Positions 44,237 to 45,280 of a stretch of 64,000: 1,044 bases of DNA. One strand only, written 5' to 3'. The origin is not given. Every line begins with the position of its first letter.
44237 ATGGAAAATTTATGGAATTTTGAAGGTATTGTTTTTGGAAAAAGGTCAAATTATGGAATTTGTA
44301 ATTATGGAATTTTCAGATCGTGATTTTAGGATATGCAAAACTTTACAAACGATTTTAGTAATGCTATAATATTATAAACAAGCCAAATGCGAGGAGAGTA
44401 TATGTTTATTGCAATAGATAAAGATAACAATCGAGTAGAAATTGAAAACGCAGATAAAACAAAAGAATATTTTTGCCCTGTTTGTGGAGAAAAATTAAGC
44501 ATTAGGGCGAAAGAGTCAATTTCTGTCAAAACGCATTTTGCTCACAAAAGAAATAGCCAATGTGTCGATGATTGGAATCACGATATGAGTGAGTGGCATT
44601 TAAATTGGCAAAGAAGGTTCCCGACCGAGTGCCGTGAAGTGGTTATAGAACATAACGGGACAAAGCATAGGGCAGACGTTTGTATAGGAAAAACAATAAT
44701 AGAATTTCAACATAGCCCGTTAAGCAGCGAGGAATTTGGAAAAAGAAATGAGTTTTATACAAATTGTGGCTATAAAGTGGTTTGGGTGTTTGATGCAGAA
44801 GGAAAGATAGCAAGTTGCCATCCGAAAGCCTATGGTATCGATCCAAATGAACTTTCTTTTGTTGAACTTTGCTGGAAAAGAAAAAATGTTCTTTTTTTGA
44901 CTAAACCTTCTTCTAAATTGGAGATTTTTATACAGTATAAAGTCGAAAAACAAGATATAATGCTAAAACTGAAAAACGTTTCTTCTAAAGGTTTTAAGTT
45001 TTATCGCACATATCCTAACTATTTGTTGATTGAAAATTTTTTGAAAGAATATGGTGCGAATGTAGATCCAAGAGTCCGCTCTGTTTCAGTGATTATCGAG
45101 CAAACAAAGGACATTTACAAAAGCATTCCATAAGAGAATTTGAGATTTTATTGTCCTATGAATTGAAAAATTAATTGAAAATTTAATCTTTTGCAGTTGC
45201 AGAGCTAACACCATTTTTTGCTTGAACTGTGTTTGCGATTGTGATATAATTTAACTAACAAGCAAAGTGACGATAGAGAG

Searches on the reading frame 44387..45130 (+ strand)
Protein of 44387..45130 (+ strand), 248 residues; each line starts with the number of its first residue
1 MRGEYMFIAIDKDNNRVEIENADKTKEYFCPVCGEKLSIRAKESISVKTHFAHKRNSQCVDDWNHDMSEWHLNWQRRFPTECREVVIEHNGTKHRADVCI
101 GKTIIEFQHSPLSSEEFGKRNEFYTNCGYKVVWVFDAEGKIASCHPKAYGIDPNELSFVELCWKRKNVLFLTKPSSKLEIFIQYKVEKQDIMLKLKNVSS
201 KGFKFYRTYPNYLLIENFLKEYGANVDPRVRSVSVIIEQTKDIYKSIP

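Call 3: search_protein_families(library=pfam, proteins=[window:44387-45130:+], max_evalue=0.01)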
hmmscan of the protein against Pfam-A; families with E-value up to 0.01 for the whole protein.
window:44387-45130:+ (248 aa): 4 families
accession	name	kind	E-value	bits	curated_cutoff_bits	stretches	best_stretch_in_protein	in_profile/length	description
PF06054.18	CoiA_nuc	-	3.2e-11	44.1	20.3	1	92-204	32-149/158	Competence protein CoiA, nuclease-like domain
PF25164.1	CoiA_N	-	2.9e-10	39.9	26.3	1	13-59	3-47/50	Competence protein CoiA, N-terminal domain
PF25169.1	DUF7830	-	1.2e-05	25.5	27.5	1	18-58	23-63/72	Domain of unknown function (DUF7830)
PF25165.1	DUF7828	-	0.0018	18.3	25.7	1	6-57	4-56/87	Domain of unknown function (DUF7828)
